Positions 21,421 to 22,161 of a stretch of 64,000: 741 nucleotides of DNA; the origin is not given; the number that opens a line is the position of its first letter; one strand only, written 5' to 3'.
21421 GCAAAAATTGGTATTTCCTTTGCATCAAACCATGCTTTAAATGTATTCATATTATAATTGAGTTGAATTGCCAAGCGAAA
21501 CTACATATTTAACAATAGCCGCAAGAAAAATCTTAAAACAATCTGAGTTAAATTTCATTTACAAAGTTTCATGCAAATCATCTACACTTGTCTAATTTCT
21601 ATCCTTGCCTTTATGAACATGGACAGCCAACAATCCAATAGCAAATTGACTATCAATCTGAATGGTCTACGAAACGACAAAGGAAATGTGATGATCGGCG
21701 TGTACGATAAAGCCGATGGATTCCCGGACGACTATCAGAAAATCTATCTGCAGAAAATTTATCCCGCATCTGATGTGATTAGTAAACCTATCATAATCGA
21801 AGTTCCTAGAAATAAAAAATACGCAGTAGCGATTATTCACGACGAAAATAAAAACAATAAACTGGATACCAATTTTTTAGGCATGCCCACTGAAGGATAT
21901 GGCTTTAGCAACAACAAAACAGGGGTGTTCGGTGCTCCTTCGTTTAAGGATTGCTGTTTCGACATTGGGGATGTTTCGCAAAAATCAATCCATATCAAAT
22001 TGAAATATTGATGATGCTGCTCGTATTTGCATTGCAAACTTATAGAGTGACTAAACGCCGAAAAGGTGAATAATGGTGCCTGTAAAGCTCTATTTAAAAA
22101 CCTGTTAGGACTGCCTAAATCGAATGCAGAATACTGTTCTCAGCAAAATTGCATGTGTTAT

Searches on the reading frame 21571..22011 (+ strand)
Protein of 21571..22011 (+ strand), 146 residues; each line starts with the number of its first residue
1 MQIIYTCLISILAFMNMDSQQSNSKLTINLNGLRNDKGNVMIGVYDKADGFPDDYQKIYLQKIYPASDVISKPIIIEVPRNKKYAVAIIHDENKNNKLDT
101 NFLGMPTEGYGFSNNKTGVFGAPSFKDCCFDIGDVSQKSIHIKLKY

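Call 16: search_protein_families(library=pfam, proteins=[window:21571-22011:+], max_evalue=0.001)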
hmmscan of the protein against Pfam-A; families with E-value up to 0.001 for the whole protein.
window:21571-22011:+ (146 aa): 1 family
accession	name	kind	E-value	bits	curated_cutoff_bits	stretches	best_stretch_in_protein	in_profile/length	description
PF09912.14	DUF2141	-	1e-32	112.8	24.4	1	28-137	1-109/112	Uncharacterized protein conserved in bacteria (DUF2141)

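Call 21: find_encoding_contigs(protein=window:21571-22011:+, flank=10000, max_places=4)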
Protein window:21571-22011:+ (146 aa): 1 contig read that carries it; 1 place shown.
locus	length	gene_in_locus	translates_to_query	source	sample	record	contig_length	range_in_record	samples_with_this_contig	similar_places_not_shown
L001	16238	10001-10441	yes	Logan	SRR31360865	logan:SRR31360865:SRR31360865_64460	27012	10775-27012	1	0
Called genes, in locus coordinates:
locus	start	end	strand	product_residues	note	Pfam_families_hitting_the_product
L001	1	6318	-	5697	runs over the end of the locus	?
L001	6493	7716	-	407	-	PF01223:Endonuclease_NS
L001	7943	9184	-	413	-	PF00155:Aminotran_1_2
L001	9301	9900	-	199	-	-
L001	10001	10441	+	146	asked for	PF09912:DUF2141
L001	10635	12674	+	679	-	PF13145:Rotamase_2 (weak), PF13616:Rotamase_3, PF00639:Rotamase, PF13145:Rotamase_2, PF13616:Rotamase_3, PF00639:Rotamase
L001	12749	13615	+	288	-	-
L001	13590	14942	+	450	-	PF13624:SurA_N_3, PF09312:SurA_N (faint), PF13145:Rotamase_2 (faint), PF13616:Rotamase_3, PF00639:Rotamase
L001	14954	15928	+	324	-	PF20030:bpMoxR, PF07726:AAA_3, PF07728:AAA_5, PF17863:AAA_lid_2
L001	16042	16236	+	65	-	?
